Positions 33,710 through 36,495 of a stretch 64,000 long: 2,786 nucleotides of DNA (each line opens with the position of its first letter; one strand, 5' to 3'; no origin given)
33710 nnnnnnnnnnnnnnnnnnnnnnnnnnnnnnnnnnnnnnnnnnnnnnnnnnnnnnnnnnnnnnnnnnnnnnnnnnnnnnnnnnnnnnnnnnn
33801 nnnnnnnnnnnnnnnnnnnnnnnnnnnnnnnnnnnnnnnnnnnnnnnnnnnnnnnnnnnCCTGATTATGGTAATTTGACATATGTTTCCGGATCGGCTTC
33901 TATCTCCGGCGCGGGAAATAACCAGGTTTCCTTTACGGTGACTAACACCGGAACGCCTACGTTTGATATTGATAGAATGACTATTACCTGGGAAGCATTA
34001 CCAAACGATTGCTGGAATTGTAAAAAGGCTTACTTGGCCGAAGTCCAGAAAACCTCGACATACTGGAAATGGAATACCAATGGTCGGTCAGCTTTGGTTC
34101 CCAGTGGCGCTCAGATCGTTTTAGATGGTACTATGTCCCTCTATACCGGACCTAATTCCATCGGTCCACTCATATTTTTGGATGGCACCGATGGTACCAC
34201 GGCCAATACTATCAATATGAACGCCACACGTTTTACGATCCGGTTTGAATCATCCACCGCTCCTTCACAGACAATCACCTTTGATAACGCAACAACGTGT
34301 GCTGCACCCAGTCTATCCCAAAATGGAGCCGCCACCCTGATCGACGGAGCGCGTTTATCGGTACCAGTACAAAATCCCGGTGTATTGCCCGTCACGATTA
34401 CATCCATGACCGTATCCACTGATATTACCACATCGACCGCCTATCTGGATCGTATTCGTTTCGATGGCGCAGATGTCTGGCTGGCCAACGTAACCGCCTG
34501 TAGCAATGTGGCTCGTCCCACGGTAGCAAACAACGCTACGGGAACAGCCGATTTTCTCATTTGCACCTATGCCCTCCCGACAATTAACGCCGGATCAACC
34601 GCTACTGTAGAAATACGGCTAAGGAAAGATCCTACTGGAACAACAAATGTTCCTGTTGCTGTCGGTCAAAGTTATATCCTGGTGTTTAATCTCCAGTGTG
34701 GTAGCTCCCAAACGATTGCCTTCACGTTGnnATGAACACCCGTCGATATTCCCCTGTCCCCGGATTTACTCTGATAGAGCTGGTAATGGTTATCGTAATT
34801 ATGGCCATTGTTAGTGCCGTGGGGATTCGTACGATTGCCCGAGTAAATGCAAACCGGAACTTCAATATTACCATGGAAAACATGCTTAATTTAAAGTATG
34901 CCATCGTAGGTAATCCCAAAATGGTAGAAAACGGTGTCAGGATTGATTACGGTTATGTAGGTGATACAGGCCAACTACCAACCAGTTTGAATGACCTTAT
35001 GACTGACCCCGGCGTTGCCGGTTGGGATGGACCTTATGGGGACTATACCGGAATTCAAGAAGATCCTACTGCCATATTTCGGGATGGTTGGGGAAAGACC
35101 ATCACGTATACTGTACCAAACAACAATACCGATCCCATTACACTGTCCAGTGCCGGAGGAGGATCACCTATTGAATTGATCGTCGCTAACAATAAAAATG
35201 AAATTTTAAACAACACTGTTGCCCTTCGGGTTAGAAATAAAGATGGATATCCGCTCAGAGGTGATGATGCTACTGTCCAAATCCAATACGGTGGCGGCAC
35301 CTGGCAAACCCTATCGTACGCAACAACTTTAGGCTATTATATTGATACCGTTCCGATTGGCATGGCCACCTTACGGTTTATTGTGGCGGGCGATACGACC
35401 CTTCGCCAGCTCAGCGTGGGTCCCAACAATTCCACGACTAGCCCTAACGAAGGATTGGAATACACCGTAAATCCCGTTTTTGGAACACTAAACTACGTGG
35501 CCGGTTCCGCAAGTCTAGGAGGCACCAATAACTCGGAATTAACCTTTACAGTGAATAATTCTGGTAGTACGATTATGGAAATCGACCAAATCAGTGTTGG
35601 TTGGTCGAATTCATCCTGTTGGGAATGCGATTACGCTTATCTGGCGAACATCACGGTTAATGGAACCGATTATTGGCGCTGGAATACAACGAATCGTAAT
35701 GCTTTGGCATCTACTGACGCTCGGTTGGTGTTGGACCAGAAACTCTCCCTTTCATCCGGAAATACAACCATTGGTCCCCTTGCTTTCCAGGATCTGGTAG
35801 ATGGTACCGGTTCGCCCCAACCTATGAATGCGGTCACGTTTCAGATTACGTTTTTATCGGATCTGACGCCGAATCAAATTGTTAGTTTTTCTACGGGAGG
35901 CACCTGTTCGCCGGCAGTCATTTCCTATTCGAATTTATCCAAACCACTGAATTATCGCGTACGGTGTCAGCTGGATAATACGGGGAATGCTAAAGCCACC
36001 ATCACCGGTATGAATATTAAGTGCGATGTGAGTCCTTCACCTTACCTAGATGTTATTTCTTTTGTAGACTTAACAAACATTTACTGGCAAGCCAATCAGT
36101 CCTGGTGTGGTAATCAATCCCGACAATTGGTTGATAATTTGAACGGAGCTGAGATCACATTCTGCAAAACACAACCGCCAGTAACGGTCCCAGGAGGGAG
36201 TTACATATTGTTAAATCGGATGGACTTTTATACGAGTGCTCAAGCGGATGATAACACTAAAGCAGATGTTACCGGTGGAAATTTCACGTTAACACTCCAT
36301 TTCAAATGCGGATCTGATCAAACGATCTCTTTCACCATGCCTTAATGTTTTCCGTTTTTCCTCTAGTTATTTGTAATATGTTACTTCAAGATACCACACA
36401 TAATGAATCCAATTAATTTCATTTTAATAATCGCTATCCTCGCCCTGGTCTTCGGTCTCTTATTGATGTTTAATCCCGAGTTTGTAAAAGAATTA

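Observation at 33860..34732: Unnamed internally duplicated beta-rich domain with a CW[NE]C motif, shared by all four giant pseudopilins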

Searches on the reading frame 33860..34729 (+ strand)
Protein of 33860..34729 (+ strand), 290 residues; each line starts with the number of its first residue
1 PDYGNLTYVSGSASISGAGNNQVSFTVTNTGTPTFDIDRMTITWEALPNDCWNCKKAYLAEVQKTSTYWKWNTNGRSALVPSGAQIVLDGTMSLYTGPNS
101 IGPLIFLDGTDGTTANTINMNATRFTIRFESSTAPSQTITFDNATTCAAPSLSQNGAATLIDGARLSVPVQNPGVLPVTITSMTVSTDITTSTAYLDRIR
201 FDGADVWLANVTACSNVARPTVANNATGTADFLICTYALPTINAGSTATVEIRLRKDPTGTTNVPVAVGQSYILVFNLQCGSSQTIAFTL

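Call 21: search_protein_families(library=pfam, alignment_id=A1, max_evalue=10)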
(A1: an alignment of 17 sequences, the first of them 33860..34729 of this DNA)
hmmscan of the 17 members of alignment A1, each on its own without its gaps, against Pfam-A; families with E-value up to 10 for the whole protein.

A. member 1, window:33860-34729:+ (290 aa): 1 family
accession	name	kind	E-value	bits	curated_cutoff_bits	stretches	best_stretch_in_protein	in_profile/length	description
PF07705.17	CARDB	-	0.37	11.5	22.7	0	15-32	15-32/101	CARDB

B. families by the number of members that match (of 17 scanned): 19 families
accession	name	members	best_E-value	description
PF07705.17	CARDB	5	0.012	CARDB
PF01917.21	Arch_flagellin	4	1.5e-05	Archaebacterial flagellin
PF14016.12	DUF4232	3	0.016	Domain of unknown function (DUF4232)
PF07610.17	DUF1573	3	0.048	Protein of unknown function (DUF1573)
PF09478.16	CBM49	2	0.015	Carbohydrate binding domain CBM49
PF04314.18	PCuAC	2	0.13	Copper chaperone PCu(A)C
PF00114.24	Pilin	2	0.14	Pilin (bacterial filament)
PF10162.14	G8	1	0.0029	G8 domain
PF17992.7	Agarase_CBM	1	0.0072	Agarase CBM like domain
PF25144.1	Zn_ribbon_IFT122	1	0.0095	IFT122, zinc ribbon domain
PF05506.17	PLipase_C_C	1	0.12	Bacterial phospholipase C, C-terminal domain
PF22353.1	PF1197-like_C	1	0.13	NAD(P)H:rubredoxin oxidoreductase, C-terminal domain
PF16030.10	GD_N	1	0.14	Serine protease gd N-terminus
PF00932.25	LTD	1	0.15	Lamin Tail Domain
PF16827.10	zf-HC3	1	0.16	zinc-finger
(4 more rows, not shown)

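Call 22: search_solved_structures(query=A1, max_evalue=10)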
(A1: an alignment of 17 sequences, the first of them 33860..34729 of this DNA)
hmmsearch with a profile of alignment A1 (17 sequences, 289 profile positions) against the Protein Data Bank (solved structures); distinct sequences matched with E-value up to 10: 5.
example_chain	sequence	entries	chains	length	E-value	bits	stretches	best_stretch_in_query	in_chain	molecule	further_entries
7e2q_A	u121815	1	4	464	0.21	13.9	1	146-189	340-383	Enolase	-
8q30_A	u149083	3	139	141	0.94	11.8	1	120-185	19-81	DUF4352 domain-containing protein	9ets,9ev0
4jys_A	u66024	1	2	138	0.99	11.7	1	105-162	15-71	Peptidyl-prolyl cis-trans isomerase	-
2epx_A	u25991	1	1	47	1.6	11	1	48-77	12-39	Zinc finger protein 28 homolog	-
1oah_A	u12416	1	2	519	2.5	10.4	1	46-76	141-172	CYTOCHROME C NITRITE REDUCTASE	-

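Call 23: predict_structure(alignment_id=A1)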
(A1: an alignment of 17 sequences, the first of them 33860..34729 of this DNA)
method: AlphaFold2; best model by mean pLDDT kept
length: 290 residues; sequences in the alignment: 17
mean_pLDDT: 92.1   pTM: 0.73
mean pLDDT of the five models: 92.1, 91.4, 91.0, 90.9, 89.3
residues with pLDDT >= 90: 217; 70-90: 72; 50-70: 1; < 50: 0
segments of 3 or more residues with pLDDT < 50: none
pLDDT, mean of each block of 10 residues (from residue 1): 85 92 96 93 91 89 95 90 95 95 94 87 96 93 82 93 91 89 93 91 97 96 92 96 93 93 87 93 91
secondary structure, 60 per line:
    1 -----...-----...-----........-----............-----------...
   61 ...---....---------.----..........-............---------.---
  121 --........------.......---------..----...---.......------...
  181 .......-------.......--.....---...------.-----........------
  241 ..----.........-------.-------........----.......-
elements in order: E6-8 E14-16 E22-29 E35-46 E58-63 E67-70 E85-94 E96-107 E123-130 E137-143 E159-161 E165-171 E178-187 E195-201 E204-208 E227-231 E247-255 E271-278 E283-289

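Call 25: search_protein_representatives(alignment_id=A1)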
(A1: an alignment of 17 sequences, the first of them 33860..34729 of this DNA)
Query: 17 sequences, 289 profile positions. Proteins with E-value up to 0.001 (for the whole library): 36; up to 1e-10: 19; up to 1e-30: 15. The best 36 are listed.
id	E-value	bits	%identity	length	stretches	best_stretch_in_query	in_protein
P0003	3.2e-112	390.8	-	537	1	1-288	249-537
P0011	3.3e-106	371.1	-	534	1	1-289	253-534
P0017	6.9e-96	337.2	-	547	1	1-289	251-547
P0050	2.7e-79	282.7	-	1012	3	1-154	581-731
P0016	2.5e-77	276.3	-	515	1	1-287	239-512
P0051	9.9e-64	231.7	-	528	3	1-152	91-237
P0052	5.8e-60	219.3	-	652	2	5-287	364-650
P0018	2.1e-57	210.9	-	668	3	8-148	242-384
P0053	9.9e-49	182.4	-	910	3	2-238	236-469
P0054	4.5e-40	154.0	-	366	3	6-203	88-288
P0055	1.6e-39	152.3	-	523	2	1-202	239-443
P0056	3.3e-39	151.2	-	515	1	1-210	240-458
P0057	3.9e-36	141.1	-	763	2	2-155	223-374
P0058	2.8e-34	135.0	-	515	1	1-230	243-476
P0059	5.4e-34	134.1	-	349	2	6-278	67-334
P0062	2.7e-22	95.7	-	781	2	2-156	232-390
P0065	1.1e-08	51.1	-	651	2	5-138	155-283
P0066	1.6e-07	47.2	-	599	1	6-144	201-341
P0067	5.8e-07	45.4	-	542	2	10-214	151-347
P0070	2.3e-05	40.1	-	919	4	142-212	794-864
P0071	3.4e-05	39.5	-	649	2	8-134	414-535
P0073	3.0e-04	36.4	-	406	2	17-221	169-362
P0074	3.1e-04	36.4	-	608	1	11-143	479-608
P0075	4.0e-04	36.0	-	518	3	153-219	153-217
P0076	5.3e-04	35.6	-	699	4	226-280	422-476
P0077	5.3e-04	35.6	-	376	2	6-131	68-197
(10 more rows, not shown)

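Call 27: fold_search(model_id=the predicted structure, library=pdb)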
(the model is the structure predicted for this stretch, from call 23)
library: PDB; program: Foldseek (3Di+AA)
matches with E <= 10: 1663; with E <= 0.001: 78
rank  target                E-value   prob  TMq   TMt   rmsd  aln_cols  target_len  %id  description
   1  7c7r_A                1.5e-06  1.00  0.24  0.19  22.2       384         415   10  Biofilm associated protein - B domain (released 2021-05-12)
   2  1nug_B                4.6e-06  1.00  0.32  0.17   9.9       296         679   11  Role of Calcium Ions in the Activation and Activity of the Transglutaminase 3 Enzyme (2 calciums, 1 Mg, inactive form) (released 2003-04-22)
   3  3f85                  5.1e-06  1.00  0.26  0.20  12.2       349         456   11  Structure of fusion complex of homo trimeric major pilin subunits CfaB of CFA/I fimbirae from ETEC E. coli (released 2009-08-11)
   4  6kzb_A                8.9e-06  1.00  0.33  0.17   9.5       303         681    9  Transglutaminase2 complexed with calcium (released 2020-12-09)
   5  8tr9                  9.9e-06  1.00  0.34  0.18   9.5       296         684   11  Cryo-EM structure of transglutaminase 2 bound to GDP (released 2024-07-31)
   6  9e8a_A                9.9e-06  1.00  0.29  0.14  11.7       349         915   11  Integrin aIIbb3 bent conformation from human platelet membrane crude preparation (released 2025-10-15)
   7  6kzb_C                1.1e-05  1.00  0.34  0.18   9.6       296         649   10  Transglutaminase2 complexed with calcium (released 2020-12-09)
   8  6kzb_B                1.3e-05  1.00  0.34  0.18   9.4       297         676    9  Transglutaminase2 complexed with calcium (released 2020-12-09)
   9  8oxw_A                1.7e-05  1.00  0.30  0.16   9.4       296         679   11  Transglutaminase 3 in complex with DH patient-derived Fab DH63-B02 (released 2023-10-18)
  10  1l9m_B                1.7e-05  1.00  0.30  0.16  10.0       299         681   11  Three-dimensional structure of the human transglutaminase 3 enzyme: binding of calcium ions change structure for activ (released 2002-05-29)
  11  6a8p_A                1.8e-05  1.00  0.33  0.17   9.7       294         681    9  Transglutaminase 2 mutant G224V in complex with GTP (released 2018-09-26)
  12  6a8p_C                2.0e-05  1.00  0.33  0.18   9.6       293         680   10  Transglutaminase 2 mutant G224V in complex with GTP (released 2018-09-26)
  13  8t2v_A                2.1e-05  1.00  0.30  0.13  12.4       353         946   12  Cryo-EM Structures of Full-length Integrin alphaIIbbeta3 in Native Lipids (released 2023-07-26)
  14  1l9m_A                2.2e-05  1.00  0.32  0.17   9.8       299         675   11  Three-dimensional structure of the human transglutaminase 3 enzyme: binding of calcium ions change structure for activ (released 2002-05-29)
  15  3ly6_A                2.7e-05  1.00  0.34  0.18   9.6       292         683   10  Crystal structure of human transglutaminase 2 complex with adenosine 5' Triphosphate (released 2010-08-18)
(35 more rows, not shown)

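Call 76: search_protein_families(library=pfam, proteins=[P0062, P0057], max_evalue=0.001)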
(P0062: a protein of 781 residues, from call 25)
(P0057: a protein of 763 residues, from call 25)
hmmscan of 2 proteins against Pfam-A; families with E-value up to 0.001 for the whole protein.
P0062 (781 aa): 2 families
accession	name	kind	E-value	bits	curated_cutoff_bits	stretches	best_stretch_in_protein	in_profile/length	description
PF07963.17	N_methyl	-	0.00024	21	21.2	1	9-32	4-27/27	Prokaryotic N-terminal methylation motif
PF13202.12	EF-hand_5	-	0.00037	20.3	25.9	0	635-645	7-17/25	EF hand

P0057 (763 aa): 1 family
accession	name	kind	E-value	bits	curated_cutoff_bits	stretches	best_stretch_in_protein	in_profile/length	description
PF08334.16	T2SSG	-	3.4e-05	24.3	21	1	74-139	28-93/108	Type II secretion system (T2SS), protein G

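Call 78: search_protein_families(library=pfam, proteins=[P0065, P0066, P0067, P0070, P0071, P0073, P0074, P0075, P0076, P0077], max_evalue=0.01)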
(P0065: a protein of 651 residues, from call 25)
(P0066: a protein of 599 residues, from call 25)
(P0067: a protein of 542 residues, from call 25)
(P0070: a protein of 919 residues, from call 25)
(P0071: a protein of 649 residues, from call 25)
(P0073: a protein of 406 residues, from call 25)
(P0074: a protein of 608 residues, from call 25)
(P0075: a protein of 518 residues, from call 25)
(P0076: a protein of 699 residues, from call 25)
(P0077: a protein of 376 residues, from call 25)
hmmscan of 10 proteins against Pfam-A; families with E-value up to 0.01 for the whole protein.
P0065 (651 aa): 1 family
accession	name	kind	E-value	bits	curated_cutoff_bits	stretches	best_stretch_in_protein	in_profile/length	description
PF14341.11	PilX_N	-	6.3e-05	23.3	25.5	1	5-55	1-51/51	PilX N-terminal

P0066 (599 aa): 0 families

P0067 (542 aa): 1 family
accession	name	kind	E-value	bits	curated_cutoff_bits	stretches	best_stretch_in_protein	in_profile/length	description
PF07963.17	N_methyl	-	0.00013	21.9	21.2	1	4-27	2-25/27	Prokaryotic N-terminal methylation motif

P0070 (919 aa): 3 families
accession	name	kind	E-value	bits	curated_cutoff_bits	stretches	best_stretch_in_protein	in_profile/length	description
PF07811.17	TadE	-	9.8e-16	58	22.9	1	41-83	1-43/43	TadE-like protein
PF04385.20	FAINT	-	3.5e-05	24.1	20.7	0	709-735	30-56/78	Domain of unknown function, DUF529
PF14208.11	DUF4320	-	0.0075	16.8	25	0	54-158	5-108/119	Domain of unknown function (DUF4320)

P0071 (649 aa): 1 family
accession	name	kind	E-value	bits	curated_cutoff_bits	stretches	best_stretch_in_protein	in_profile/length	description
PF14341.11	PilX_N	-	8.1e-06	26.2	25.5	1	15-65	1-51/51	PilX N-terminal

P0073 (406 aa): 1 family
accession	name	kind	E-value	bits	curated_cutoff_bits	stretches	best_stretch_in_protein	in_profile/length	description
PF01917.21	Arch_flagellin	-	0.0018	19.1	29.5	0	165-220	59-117/162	Archaebacterial flagellin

P0074 (608 aa): 2 families
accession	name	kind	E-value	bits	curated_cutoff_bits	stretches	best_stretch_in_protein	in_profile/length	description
PF17957.7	Big_7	-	3.5e-20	72.9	24.1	2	169-235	1-70/70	Bacterial Ig domain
PF23928.1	DUF7266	-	2.9e-06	27.5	27.6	1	10-143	2-131/145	Family of unknown function (DUF7266)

P0075 (518 aa): 4 families
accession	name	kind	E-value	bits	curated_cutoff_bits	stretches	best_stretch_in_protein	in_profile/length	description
PF22544.2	HYDIN_VesB_CFA65-like_Ig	-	0.00065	20.3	25.5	0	473-514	52-93/100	HYDIN/CFA65/VesB-like, Ig-like domain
PF12790.13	T6SS-SciN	-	0.0013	18.9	27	0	221-271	56-106/120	Type VI secretion lipoprotein, VasD, EvfM, TssJ, VC_A0113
PF07963.17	N_methyl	-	0.0079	16.2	21.2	0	6-30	2-26/27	Prokaryotic N-terminal methylation motif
PF24507.1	Ig_CFAP65_4th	-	0.0083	16.9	27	0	353-393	33-72/76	CFAP65, fourth Ig-like domain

P0076 (699 aa): 3 families
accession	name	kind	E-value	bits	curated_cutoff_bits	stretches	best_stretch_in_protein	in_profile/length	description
PF19081.6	Ig_7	-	5.4e-30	104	27.3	4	612-698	7-81/84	Ig-like domain CHU_C associated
PF03382.20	DUF285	-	4.5e-27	94.6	25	1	149-260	2-113/120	Mycoplasma protein of unknown function, DUF285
PF22925.3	TS_C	-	0.00093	19.3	27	0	539-582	24-67/202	Trans-sialidase, C-terminal domain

P0077 (376 aa): 0 families

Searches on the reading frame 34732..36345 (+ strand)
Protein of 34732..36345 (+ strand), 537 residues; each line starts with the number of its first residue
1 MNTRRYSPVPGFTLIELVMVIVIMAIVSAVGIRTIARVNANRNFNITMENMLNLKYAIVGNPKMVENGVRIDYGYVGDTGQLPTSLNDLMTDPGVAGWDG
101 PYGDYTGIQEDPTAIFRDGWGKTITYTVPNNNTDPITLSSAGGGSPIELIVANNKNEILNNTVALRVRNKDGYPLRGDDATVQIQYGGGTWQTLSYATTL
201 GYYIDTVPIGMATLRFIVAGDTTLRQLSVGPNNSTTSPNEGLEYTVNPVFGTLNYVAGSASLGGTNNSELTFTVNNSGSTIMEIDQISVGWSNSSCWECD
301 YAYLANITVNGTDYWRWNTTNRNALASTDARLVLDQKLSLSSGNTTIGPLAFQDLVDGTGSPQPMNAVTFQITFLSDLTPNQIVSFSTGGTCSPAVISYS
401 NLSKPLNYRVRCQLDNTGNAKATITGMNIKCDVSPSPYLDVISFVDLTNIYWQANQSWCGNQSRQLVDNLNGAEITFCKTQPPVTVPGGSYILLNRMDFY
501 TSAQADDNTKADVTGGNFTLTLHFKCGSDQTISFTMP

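Call 4: search_protein_families(library=pfam, proteins=[window:34732-36345:+], max_evalue=1)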
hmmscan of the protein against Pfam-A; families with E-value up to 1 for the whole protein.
window:34732-36345:+ (537 aa): 3 families
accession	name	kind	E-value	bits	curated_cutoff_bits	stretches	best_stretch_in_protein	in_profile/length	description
PF07963.17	N_methyl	-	0.00052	19.9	21.2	1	11-30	6-25/27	Prokaryotic N-terminal methylation motif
PF09134.16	Invasin_D3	-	0.0055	17.6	33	1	150-223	14-87/98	Invasin, domain 3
PF08334.16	T2SSG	-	0.054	14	21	1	75-142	28-91/108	Type II secretion system (T2SS), protein G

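Call 5: search_protein_families(library=ncbifam, proteins=[window:34732-36345:+], max_evalue=1)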
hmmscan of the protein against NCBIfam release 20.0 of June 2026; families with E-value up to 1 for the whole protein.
window:34732-36345:+ (537 aa): 10 families
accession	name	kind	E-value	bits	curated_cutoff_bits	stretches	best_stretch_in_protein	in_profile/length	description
TIGR02532.1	IV_pilin_GFxxxE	domain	4.7e-05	23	16.3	1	11-31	3-23/24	prepilin-type N-terminal cleavage/methylation domain-containing protein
NF007862.0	PRK10574.1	equivalog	0.00025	21.2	138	1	11-34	6-29/145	prepilin peptidase-dependent pilin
TIGR01708.2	typeII_sec_gspH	equivalog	0.00099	19.1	80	1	11-37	3-29/169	type II secretion system minor pseudopilin GspH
NF007800.0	PRK10506.1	equivalog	0.0016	18.3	158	1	11-41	10-40/163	prepilin peptidase-dependent protein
TIGR01710.1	typeII_sec_gspG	equivalog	0.0035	17.4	88.85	1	11-142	2-116/134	type II secretion system major pseudopilin GspG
NF041775.1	typeIV_PilA_Myxo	equivalog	0.015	15.3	400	1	4-42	4-43/214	type IV pilin protein PilA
TIGR02596.1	TIGR02596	subfamily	0.019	15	70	1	12-40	1-29/196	Verru_Chthon cassette protein D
TIGR01707.1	gspI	equivalog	0.089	13.3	44.35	1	11-50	1-37/101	type II secretion system minor pseudopilin GspI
NF040999.1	pilin_ComGC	equivalog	0.17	12.1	75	1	11-27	3-19/84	competence type IV pilus major pilin ComGC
NF040982.1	ComGD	equivalog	0.36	11.2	70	1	11-36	3-28/139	competence type IV pilus minor pilin ComGD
